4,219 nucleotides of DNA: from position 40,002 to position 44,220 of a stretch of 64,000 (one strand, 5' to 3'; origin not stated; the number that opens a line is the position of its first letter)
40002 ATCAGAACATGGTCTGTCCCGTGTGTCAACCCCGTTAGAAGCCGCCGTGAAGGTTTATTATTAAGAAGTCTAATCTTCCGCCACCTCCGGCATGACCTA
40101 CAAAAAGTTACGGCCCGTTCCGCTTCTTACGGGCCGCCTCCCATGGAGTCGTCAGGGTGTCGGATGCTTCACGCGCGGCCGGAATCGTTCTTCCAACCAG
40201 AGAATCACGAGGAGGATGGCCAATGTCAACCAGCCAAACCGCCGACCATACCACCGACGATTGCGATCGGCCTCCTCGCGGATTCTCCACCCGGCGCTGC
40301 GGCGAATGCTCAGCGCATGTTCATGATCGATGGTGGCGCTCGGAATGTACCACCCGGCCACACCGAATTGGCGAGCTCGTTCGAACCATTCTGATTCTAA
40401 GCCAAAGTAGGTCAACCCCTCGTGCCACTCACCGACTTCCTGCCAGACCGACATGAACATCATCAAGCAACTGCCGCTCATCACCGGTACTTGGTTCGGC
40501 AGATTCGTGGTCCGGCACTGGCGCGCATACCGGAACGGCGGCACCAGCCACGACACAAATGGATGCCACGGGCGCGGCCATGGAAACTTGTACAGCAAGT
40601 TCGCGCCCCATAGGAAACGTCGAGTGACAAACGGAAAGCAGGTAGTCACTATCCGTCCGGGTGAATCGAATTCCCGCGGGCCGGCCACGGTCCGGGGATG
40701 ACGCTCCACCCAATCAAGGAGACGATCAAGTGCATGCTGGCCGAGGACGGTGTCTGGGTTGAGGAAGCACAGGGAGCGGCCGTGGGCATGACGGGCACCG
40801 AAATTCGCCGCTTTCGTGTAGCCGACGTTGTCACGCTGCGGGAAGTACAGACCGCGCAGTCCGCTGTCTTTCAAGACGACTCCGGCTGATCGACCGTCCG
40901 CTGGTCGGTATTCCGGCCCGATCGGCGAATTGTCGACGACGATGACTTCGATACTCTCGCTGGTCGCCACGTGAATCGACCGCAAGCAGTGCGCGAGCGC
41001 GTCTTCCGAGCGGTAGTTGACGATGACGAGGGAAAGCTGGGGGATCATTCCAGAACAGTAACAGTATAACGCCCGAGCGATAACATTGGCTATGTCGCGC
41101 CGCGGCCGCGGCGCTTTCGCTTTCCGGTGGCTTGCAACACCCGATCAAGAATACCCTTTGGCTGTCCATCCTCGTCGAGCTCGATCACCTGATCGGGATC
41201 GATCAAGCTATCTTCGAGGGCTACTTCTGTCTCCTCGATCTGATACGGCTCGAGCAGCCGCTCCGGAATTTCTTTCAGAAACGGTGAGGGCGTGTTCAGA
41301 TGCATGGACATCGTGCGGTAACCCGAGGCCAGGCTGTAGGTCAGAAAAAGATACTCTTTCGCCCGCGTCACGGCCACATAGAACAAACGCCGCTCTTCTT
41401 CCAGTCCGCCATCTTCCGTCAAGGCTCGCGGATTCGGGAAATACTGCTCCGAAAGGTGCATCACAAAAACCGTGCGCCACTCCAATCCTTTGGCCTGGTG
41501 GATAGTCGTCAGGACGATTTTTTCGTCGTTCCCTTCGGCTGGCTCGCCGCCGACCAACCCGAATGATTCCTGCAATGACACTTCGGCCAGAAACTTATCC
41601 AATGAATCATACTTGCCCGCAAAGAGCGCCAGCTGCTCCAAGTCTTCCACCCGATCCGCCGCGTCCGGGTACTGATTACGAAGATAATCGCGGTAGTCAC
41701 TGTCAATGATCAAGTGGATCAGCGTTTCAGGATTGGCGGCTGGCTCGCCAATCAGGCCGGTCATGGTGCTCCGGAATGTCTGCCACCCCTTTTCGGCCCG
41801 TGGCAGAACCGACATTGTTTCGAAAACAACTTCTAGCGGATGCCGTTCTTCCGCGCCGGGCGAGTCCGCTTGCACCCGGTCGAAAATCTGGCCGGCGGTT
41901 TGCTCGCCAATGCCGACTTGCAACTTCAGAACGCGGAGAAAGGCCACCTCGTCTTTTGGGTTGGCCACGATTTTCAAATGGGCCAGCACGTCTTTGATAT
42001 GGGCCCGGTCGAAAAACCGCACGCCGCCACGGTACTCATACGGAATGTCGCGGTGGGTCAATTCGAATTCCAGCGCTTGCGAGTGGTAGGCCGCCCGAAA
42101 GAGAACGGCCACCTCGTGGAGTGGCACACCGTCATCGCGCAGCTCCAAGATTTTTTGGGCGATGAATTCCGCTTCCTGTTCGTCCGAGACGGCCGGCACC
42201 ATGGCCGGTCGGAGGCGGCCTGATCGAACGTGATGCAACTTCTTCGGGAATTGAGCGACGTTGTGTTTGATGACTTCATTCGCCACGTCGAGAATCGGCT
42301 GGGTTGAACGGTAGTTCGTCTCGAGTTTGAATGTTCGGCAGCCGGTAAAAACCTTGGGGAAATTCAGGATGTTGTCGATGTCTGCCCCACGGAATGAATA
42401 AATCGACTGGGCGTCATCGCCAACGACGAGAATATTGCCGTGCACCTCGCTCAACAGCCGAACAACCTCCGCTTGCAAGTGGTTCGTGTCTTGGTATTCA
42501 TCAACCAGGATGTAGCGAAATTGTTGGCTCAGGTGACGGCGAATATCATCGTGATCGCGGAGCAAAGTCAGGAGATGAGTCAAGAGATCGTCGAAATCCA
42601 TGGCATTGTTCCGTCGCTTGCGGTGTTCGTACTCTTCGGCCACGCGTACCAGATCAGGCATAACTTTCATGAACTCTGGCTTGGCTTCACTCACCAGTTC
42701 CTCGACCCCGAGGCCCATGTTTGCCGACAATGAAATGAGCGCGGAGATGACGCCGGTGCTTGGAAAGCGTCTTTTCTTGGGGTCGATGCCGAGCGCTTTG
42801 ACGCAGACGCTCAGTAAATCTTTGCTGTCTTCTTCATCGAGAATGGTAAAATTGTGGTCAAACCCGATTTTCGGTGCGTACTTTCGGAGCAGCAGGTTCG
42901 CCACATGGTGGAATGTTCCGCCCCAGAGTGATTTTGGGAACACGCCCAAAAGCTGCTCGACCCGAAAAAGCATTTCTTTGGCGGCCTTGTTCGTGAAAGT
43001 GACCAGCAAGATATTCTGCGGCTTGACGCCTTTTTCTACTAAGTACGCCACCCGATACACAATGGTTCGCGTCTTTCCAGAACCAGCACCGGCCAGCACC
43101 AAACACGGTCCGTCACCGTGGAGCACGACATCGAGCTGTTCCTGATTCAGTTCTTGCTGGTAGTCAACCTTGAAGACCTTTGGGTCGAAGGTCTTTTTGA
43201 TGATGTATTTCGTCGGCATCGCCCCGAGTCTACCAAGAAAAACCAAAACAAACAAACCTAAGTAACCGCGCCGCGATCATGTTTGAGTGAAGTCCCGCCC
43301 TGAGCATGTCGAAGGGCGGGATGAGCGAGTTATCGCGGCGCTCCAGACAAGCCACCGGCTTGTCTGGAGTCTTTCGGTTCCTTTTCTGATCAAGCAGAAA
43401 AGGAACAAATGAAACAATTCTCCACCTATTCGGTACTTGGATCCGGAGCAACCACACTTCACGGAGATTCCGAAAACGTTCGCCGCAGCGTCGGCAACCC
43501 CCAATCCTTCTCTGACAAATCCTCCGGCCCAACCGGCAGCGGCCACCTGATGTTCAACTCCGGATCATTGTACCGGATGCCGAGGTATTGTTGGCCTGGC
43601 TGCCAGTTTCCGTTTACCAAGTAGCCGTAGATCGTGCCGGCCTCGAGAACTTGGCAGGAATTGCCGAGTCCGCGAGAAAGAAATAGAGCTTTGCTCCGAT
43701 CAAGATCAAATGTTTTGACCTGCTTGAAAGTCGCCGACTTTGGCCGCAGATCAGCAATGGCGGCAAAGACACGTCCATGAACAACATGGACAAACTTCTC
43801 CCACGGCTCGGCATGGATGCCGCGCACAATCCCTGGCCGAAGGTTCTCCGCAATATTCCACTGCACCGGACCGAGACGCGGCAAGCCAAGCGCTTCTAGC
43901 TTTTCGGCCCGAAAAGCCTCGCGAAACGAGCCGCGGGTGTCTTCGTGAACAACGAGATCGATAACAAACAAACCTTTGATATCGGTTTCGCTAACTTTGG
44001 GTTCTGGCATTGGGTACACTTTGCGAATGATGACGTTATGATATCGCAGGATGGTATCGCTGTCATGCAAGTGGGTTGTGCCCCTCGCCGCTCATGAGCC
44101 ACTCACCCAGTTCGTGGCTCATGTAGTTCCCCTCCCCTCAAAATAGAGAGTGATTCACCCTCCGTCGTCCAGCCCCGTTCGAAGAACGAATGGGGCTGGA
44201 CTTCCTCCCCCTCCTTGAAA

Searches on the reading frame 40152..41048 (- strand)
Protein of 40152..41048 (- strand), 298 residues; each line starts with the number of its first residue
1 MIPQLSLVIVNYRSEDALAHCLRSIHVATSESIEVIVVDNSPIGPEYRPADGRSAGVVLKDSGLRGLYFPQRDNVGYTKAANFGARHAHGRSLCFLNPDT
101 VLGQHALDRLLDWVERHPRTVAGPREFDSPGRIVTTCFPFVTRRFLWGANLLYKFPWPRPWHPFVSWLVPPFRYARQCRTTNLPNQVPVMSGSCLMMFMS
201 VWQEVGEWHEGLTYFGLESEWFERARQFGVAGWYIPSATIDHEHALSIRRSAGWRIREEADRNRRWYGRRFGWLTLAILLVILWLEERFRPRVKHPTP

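Call 80: search_protein_families(library=pfam, proteins=[window:40152-41048:-], max_evalue=0.01)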
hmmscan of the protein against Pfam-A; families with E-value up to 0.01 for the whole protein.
window:40152-41048:- (298 aa): 2 families
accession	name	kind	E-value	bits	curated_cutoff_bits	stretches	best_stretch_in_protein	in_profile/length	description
PF00535.33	Glycos_transf_2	-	7.3e-14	52.5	23.3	1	6-124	1-113/168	Glycosyl transferase family 2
PF13641.12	Glyco_tranf_2_3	-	0.00029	21.4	27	1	3-267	1-228/230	Glycosyltransferase like family 2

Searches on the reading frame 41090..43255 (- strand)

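Call 100: search_protein_families(library=pfam, proteins=[window:41090-43255:-], max_evalue=0.001)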
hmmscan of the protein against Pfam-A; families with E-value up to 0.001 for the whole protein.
window:41090-43255:- (721 aa): 7 families
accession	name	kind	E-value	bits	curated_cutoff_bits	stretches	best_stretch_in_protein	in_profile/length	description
PF00580.27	UvrD-helicase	-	6.3e-80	269.2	23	1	36-303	1-270/271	UvrD/REP helicase N-terminal domain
PF13361.12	UvrD_C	-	5.3e-60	204.1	25.6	2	310-458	2-151/350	UvrD-like helicase C-terminal domain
PF13245.12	AAA_19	-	3.1e-21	76.4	25.1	1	49-289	12-134/134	AAA domain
PF13538.12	UvrD_C_2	-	3.7e-12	46.3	27.4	1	580-638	2-51/52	UvrD-like helicase C-terminal domain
PF01443.25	Viral_helicase1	-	1.1e-06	29.1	21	0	236-336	48-146/228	Viral superfamily 1 RNA helicase core domain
PF13604.12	AAA_30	-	1.1e-05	25.7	27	0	36-95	2-62/191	AAA domain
PF04851.21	ResIII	-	3e-05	24.4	22.5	0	31-102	6-76/164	Type III restriction enzyme, res subunit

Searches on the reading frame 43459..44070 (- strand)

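Call 100: search_protein_families(library=pfam, proteins=[window:43459-44070:-], max_evalue=0.001)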
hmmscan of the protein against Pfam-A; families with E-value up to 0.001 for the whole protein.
window:43459-44070:- (203 aa): 1 family
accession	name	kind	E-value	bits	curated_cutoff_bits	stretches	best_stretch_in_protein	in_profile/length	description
PF00908.23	dTDP_sugar_isom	-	3.3e-36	124.9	27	1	28-196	1-167/168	dTDP-4-dehydrorhamnose 3,5-epimerase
